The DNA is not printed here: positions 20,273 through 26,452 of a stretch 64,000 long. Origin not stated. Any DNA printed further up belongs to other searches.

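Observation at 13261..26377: Promoter-to-terminator unit encoding a 156-aa ORF and two orphan giant proteins (2169 and 1960 aa)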

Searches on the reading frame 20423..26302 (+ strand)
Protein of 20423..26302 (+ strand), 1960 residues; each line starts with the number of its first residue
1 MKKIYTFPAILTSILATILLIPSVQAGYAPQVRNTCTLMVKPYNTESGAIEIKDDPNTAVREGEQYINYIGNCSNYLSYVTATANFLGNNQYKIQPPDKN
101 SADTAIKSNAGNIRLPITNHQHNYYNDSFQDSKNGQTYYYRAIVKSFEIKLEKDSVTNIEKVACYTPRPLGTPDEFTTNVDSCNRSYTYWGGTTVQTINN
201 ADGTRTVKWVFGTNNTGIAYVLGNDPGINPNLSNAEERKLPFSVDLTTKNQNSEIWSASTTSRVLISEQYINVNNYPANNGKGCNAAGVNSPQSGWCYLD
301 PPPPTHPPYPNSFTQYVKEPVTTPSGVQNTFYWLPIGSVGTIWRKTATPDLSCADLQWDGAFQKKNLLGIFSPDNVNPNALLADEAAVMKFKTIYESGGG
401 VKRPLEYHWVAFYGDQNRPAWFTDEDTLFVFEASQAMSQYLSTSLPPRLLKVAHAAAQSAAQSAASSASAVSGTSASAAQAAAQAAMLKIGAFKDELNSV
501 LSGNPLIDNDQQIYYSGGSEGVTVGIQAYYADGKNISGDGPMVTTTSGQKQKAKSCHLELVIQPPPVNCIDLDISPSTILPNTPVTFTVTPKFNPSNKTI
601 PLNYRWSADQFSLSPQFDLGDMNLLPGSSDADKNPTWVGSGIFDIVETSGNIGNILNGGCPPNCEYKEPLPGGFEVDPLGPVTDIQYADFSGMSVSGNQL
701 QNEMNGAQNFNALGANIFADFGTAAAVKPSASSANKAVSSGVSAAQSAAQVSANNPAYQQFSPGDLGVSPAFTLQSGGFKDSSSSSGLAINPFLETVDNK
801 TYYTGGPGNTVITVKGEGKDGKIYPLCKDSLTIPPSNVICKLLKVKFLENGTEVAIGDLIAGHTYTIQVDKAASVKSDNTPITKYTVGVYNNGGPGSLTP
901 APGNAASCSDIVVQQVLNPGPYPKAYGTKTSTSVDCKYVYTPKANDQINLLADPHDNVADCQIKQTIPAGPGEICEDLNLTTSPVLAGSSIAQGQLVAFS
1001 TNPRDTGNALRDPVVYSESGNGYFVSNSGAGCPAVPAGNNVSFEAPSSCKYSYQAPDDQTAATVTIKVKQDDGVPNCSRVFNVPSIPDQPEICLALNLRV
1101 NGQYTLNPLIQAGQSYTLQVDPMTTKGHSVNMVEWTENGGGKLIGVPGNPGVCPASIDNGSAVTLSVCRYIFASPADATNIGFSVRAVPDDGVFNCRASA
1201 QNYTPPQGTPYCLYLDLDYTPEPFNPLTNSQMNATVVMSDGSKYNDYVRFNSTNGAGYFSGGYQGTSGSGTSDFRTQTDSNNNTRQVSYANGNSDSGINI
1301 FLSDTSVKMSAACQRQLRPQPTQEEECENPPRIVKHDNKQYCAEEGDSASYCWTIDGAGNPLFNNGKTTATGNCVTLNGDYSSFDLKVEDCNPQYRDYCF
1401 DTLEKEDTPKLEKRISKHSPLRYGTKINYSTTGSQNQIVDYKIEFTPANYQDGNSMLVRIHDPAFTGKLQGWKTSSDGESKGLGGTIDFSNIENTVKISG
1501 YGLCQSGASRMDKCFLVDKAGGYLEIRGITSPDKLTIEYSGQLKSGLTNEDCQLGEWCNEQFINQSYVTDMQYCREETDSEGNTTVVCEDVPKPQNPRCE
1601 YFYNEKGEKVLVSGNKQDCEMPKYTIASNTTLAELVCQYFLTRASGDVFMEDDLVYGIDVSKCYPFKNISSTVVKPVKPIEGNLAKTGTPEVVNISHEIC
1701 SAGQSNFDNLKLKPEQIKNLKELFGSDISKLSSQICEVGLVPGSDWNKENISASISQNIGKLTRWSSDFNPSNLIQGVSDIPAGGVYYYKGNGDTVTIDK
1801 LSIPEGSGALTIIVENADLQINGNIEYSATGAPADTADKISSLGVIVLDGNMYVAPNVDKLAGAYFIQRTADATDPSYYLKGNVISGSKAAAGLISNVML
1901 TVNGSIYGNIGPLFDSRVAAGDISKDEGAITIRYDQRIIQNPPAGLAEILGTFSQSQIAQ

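Call 11: search_protein_families(library=pfam, proteins=[window:20423-26302:+], max_evalue=1)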
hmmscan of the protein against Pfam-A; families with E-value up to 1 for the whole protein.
window:20423-26302:+ (1960 aa): 0 families

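Call 12: search_protein_families(library=ncbifam, proteins=[window:20423-26302:+], max_evalue=1)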
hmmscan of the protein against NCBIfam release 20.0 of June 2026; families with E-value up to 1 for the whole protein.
window:20423-26302:+ (1960 aa): 0 families

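Call 15: find_homologous_proteins(query=window:20423-26302:+)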
Query window:20423-26302:+ (1960 aa): 11 proteins with E <= 0.001 among 8000 candidates.
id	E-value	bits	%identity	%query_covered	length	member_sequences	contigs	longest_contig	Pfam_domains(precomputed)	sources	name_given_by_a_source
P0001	0.0e+0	4529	100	100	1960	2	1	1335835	-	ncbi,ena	-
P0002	0.0e+0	2575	61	99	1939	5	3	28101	-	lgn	-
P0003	0.0e+0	2268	56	100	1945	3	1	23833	-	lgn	-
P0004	0.0e+0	2070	57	58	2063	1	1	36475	-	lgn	-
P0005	0.0e+0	2066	53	98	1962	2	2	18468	-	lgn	-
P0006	0.0e+0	1993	52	94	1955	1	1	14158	-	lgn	-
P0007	0.0e+0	1756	47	100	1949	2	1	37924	-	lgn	-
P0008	0.0e+0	1293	43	60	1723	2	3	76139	-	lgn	-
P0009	0.0e+0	1129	42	52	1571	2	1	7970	-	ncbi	ncbi:MAG: hypothetical protein ACRCZE_02130, partial [Candidatus Altimarinota bacterium]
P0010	2.2e-76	276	32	27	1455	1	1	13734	-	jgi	-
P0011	3.6e-70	255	35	18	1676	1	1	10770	-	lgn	-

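Call 18: find_encoding_contigs(protein=P0002, flank=10000, max_places=2)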
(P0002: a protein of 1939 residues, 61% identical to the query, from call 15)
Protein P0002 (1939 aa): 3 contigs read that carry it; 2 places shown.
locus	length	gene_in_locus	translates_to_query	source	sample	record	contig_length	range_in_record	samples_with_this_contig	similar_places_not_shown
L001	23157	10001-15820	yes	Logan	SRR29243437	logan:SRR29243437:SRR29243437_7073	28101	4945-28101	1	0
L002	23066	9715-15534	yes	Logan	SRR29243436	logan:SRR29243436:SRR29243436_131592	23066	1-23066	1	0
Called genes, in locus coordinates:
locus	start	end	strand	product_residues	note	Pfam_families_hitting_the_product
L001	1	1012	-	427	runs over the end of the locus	PF08245:Mur_ligase_M, PF02875:Mur_ligase_C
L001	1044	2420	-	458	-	PF04932:Wzy_C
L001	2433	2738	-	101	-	PF02482:Ribosomal_S30AE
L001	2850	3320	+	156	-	-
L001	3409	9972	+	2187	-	-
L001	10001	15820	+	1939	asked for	-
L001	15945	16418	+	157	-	-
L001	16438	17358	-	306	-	PF06144:DNA_pol3_delta, PF21694:DNA_pol3_delta_C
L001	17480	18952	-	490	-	PF01425:Amidase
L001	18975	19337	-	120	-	PF02686:GatC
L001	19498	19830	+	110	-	-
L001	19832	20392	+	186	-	PF01467:CTP_transf_like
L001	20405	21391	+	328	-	PF18075:FtsX_ECD, PF02687:FtsX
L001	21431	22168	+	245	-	PF11967:RecO_N, PF02565:RecO_C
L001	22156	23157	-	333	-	?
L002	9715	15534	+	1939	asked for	-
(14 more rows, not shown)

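Call 19: find_encoding_contigs(protein=P0007, flank=10000, max_places=2)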
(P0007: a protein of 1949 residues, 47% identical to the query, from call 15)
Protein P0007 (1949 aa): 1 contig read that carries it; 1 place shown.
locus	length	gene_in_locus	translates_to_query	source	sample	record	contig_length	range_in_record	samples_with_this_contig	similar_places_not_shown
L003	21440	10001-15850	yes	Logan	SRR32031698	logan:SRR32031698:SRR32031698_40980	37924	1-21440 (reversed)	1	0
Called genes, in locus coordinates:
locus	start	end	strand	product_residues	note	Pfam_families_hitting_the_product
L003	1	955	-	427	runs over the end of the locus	PF08245:Mur_ligase_M, PF02875:Mur_ligase_C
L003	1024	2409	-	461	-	PF04932:Wzy_C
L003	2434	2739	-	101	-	PF02482:Ribosomal_S30AE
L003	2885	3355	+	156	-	-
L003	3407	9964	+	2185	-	-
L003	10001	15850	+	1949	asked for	-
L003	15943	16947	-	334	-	PF06144:DNA_pol3_delta, PF21694:DNA_pol3_delta_C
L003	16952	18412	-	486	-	PF01425:Amidase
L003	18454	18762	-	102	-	PF02686:GatC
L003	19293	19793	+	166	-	PF06574:FAD_syn (weak), PF01467:CTP_transf_like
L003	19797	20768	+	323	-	PF18075:FtsX_ECD, PF02687:FtsX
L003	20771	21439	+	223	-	?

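Call 20: find_encoding_contigs(protein=P0008, flank=10000, max_places=2)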
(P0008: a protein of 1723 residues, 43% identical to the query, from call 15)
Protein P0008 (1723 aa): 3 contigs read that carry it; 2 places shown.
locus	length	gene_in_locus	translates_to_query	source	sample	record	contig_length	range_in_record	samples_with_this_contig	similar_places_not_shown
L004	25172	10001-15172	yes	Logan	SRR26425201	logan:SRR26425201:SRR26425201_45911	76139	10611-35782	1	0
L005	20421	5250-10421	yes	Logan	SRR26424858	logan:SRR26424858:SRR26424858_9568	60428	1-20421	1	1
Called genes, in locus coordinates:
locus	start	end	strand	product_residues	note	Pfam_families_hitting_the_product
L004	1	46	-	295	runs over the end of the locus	PF01509:TruB_N, PF16198:TruB_C_2 (weak)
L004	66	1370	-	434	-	PF08245:Mur_ligase_M, PF02875:Mur_ligase_C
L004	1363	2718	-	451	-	PF04932:Wzy_C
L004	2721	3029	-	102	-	PF02482:Ribosomal_S30AE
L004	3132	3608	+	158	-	-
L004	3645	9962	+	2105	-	-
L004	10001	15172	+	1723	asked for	-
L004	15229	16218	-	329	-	PF06144:DNA_pol3_delta, PF21694:DNA_pol3_delta_C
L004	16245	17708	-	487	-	PF01425:Amidase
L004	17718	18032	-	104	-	PF02686:GatC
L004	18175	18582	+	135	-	-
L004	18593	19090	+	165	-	PF01467:CTP_transf_like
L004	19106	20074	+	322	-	PF18075:FtsX_ECD, PF02687:FtsX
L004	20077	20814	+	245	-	PF11967:RecO_N, PF02565:RecO_C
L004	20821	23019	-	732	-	PF13328:HD_4, PF04607:RelA_SpoT, PF02824:TGS, PF28438:RelA_RIS, PF13291:ACT_4 (weak)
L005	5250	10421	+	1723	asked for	-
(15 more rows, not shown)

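Call 22: find_encoding_contigs(protein=P0010, flank=10000, max_places=2)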
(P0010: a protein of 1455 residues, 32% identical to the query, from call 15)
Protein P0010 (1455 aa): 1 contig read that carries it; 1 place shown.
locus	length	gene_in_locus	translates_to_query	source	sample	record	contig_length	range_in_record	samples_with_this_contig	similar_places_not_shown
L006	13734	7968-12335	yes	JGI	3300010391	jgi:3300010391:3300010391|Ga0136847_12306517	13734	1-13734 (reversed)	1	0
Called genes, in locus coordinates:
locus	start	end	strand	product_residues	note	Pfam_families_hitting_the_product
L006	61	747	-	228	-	PF00121:TIM, PF05690:ThiG (faint)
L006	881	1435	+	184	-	-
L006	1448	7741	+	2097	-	-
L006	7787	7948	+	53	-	-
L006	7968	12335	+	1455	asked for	-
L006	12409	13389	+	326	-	PF06144:DNA_pol3_delta, PF21694:DNA_pol3_delta_C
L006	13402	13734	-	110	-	?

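Call 23: find_encoding_contigs(protein=P0011, flank=10000, max_places=2)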
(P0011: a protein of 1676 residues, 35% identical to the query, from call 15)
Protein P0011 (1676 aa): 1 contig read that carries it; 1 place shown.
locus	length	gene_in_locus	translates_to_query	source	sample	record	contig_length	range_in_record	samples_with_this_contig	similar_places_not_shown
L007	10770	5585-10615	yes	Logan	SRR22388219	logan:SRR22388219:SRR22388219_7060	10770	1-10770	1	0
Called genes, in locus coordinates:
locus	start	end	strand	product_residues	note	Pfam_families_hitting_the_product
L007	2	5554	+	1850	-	?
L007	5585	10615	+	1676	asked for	-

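Call 24: find_encoding_contigs(protein=P0004, flank=10000, max_places=2)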
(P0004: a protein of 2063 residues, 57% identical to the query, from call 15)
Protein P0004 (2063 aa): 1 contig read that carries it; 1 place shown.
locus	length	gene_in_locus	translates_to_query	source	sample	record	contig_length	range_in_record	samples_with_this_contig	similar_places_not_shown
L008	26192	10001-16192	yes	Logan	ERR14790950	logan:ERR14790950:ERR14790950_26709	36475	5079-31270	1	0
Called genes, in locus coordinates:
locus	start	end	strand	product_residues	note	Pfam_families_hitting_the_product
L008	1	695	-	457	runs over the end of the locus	PF08245:Mur_ligase_M, PF02875:Mur_ligase_C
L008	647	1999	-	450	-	PF04932:Wzy_C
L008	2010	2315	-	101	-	PF02482:Ribosomal_S30AE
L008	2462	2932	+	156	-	-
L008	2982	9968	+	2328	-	-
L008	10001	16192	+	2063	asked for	-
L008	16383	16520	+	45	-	-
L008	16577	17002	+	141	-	-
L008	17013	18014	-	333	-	PF06144:DNA_pol3_delta, PF21694:DNA_pol3_delta_C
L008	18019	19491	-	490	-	PF01425:Amidase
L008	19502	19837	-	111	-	PF02686:GatC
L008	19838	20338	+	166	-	-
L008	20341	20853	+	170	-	PF01467:CTP_transf_like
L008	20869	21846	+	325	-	PF18075:FtsX_ECD, PF02687:FtsX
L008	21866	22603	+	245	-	PF11967:RecO_N, PF02565:RecO_C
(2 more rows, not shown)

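Call 33: search_solved_structures(query=A1, max_evalue=10)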
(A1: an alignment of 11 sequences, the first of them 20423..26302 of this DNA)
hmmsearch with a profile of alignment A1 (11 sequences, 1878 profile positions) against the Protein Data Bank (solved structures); distinct sequences matched with E-value up to 10: 1.
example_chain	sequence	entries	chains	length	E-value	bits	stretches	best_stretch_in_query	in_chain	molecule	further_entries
9cu7_H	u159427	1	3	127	0.11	13.2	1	478-529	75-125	Variable Heavy Chain of 16.ND.92 Fab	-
